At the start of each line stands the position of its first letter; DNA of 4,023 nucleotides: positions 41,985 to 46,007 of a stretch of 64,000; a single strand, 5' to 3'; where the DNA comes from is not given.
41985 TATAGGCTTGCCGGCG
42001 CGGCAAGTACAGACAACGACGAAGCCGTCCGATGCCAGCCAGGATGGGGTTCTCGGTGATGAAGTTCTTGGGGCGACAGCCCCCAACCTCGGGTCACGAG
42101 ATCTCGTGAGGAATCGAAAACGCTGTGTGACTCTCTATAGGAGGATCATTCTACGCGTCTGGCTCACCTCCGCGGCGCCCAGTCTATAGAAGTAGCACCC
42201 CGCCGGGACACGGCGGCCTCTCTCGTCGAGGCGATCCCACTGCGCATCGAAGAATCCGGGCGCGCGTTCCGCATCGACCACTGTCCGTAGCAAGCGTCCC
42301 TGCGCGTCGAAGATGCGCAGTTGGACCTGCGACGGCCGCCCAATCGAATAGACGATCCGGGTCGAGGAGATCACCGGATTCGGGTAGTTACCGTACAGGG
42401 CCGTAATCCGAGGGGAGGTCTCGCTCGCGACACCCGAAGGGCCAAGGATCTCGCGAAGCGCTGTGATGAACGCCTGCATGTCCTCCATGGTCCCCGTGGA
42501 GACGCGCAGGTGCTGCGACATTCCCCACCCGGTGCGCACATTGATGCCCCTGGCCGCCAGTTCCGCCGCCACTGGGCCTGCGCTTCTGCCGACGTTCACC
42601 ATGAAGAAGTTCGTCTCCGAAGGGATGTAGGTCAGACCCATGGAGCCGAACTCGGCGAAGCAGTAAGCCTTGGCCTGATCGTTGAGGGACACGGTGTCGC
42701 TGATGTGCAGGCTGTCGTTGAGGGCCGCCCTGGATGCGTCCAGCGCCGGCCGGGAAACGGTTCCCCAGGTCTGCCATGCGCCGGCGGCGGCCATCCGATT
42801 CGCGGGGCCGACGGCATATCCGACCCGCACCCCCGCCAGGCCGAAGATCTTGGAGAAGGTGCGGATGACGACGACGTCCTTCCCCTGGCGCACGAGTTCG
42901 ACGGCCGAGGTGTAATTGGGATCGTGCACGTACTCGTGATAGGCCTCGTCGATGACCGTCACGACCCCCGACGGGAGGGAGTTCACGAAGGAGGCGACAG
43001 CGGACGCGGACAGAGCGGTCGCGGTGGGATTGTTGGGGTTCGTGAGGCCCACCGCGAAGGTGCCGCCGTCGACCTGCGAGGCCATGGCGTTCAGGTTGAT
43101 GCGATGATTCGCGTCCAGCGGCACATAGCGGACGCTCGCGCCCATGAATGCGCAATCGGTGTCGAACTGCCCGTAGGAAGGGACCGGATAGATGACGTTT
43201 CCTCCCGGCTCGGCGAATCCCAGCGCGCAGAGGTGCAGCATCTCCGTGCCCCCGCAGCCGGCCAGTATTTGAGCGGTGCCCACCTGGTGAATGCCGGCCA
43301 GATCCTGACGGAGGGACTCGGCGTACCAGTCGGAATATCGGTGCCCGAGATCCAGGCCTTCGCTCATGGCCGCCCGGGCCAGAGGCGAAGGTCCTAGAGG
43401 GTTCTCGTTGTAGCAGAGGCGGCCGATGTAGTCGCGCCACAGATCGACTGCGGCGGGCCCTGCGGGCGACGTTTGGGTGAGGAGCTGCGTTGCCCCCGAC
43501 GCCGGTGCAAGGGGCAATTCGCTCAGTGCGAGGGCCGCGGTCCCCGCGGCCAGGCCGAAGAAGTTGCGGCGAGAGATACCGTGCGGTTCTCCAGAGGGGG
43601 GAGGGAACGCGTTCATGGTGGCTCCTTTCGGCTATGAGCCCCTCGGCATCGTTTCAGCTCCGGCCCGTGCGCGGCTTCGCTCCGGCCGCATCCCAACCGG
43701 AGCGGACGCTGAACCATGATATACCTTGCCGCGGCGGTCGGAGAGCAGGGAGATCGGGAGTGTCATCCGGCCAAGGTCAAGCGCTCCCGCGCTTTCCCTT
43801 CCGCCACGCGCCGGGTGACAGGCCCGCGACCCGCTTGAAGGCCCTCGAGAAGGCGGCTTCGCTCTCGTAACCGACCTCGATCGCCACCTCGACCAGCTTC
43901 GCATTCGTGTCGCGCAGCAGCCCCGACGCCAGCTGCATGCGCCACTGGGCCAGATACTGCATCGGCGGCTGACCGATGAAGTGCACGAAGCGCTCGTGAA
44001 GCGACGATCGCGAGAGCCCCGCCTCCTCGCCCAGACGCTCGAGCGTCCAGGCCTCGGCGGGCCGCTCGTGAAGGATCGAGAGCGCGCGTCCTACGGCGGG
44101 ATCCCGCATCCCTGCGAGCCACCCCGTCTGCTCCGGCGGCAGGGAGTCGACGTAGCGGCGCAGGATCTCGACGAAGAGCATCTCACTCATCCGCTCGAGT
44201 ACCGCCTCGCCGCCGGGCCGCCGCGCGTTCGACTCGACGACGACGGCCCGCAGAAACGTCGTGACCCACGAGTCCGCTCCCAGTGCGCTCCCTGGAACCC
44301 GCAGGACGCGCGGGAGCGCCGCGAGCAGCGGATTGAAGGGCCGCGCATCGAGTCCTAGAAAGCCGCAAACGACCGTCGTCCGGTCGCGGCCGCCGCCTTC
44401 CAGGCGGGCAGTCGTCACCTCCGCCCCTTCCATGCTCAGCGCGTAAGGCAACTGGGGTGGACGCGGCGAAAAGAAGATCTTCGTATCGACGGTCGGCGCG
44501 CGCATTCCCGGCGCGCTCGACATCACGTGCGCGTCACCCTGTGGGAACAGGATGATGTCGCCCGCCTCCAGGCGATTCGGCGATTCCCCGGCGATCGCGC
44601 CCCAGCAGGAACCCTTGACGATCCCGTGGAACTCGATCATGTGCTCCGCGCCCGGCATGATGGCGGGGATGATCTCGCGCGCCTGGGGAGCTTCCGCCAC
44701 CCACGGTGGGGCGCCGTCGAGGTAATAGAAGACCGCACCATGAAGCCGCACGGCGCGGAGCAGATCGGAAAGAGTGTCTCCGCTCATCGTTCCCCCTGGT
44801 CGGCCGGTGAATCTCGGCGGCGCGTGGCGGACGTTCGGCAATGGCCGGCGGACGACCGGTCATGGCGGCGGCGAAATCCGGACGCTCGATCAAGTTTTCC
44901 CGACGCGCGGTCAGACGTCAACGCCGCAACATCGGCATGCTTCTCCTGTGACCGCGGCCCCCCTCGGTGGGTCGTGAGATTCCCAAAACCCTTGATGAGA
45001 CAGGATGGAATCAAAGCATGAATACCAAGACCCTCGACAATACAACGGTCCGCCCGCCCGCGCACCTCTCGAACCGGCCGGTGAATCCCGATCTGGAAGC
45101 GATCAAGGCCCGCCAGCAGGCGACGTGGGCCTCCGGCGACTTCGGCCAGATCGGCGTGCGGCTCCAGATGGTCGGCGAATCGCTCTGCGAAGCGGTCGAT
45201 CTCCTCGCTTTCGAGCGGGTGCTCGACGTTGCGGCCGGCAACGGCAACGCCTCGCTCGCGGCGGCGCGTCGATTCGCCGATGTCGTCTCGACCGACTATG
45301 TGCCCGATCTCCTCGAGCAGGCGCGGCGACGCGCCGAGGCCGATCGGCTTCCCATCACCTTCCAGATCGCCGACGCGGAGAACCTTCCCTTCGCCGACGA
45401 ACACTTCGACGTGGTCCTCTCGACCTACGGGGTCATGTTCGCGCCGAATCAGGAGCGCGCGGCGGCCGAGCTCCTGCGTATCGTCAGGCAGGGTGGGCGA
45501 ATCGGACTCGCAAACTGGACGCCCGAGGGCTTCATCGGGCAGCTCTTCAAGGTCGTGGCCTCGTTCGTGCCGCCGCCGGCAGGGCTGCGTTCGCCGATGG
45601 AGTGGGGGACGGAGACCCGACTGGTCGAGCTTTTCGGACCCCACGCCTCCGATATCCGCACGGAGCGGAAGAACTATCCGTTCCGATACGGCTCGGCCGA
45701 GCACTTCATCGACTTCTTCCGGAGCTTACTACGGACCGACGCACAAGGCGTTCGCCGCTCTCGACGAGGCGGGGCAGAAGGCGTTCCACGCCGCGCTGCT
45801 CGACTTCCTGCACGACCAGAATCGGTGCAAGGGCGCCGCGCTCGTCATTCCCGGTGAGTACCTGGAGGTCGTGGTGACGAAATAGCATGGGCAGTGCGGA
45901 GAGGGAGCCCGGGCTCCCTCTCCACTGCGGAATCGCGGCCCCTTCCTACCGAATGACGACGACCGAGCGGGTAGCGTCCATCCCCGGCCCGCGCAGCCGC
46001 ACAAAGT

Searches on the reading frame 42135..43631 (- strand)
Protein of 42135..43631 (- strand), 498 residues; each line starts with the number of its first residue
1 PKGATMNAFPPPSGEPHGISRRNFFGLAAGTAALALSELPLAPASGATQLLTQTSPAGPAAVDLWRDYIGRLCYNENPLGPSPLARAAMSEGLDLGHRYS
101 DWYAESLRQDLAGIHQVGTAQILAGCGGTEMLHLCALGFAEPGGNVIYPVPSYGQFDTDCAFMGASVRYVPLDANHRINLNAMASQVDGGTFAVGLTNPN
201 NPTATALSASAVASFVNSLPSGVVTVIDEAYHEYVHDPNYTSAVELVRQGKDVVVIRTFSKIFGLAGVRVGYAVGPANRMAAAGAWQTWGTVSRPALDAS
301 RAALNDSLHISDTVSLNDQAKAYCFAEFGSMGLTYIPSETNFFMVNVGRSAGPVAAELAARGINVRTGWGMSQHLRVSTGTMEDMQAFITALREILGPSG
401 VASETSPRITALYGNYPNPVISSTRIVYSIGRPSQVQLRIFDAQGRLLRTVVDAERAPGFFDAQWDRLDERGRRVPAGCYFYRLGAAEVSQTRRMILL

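Call 38: search_protein_families(library=pfam, proteins=[window:42135-43631:-], max_evalue=0.0001)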
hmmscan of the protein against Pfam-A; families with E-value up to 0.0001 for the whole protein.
window:42135-43631:- (498 aa): 2 families
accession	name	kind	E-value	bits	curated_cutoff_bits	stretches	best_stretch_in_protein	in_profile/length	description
PF00155.27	Aminotran_1_2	-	8.3e-45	154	19.7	1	72-392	6-361/361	Aminotransferase class I and II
PF13860.13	FlgD_ig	-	6.4e-06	26.5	27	1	434-482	23-71/79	FlgD Ig-like domain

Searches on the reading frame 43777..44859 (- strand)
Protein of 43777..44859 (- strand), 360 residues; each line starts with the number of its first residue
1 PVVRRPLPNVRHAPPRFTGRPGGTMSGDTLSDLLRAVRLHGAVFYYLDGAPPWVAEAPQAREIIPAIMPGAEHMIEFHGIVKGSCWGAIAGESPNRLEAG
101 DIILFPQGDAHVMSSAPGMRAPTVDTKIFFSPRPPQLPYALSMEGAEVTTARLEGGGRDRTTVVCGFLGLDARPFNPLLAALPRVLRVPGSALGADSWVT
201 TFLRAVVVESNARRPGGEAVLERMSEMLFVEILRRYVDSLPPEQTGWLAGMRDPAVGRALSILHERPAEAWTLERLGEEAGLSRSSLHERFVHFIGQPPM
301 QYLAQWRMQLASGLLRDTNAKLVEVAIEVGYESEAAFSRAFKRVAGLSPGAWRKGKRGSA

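Call 39: search_protein_families(library=pfam, proteins=[window:43777-44859:-], max_evalue=0.0001)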
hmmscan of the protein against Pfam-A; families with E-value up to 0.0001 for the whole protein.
window:43777-44859:- (360 aa): 3 families
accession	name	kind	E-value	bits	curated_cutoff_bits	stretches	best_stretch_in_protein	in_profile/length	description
PF12852.13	Cupin_6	-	3.5e-47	161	26.7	1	28-238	1-183/183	Cupin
PF12833.13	HTH_18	-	3.4e-22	79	33.6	1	278-354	3-79/80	Helix-turn-helix domain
PF00165.29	HTH_AraC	-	2.4e-14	53.5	26.6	1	315-354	1-42/42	Bacterial regulatory helix-turn-helix proteins, AraC family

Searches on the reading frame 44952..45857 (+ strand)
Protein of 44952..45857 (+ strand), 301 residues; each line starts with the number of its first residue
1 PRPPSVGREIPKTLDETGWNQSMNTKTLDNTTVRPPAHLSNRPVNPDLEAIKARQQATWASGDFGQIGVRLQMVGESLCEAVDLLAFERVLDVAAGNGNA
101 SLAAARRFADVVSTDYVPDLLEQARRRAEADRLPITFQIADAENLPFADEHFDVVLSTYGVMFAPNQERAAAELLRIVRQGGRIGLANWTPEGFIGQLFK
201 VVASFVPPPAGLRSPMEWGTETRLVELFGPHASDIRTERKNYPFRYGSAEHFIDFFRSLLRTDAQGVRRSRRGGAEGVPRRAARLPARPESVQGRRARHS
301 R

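Call 39: search_protein_families(library=pfam, proteins=[window:44952-45857:+], max_evalue=0.0001)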
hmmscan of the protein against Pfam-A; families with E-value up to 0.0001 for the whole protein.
window:44952-45857:+ (301 aa): 7 families
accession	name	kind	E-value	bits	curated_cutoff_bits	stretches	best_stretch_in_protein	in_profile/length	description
PF08241.18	Methyltransf_11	-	8.3e-22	78.1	21.2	1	91-184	1-93/95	Methyltransferase domain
PF13649.12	Methyltransf_25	-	4.1e-21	75.9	27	1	90-182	1-97/97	Methyltransferase domain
PF13847.12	Methyltransf_31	-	1.7e-15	57.4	27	1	89-185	6-108/145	Methyltransferase domain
PF01209.24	Ubie_methyltran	-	2.9e-11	43.6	20.1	1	88-184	49-149/233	ubiE/COQ5 methyltransferase family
PF08242.18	Methyltransf_12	-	8.3e-09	36.5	30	1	91-184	1-98/98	Methyltransferase domain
PF13489.12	Methyltransf_23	-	7.7e-06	26.2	27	1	86-199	22-129/164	Methyltransferase domain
PF03848.20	TehB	-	2.9e-05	24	20.4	1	76-167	20-111/193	Tellurite resistance protein TehB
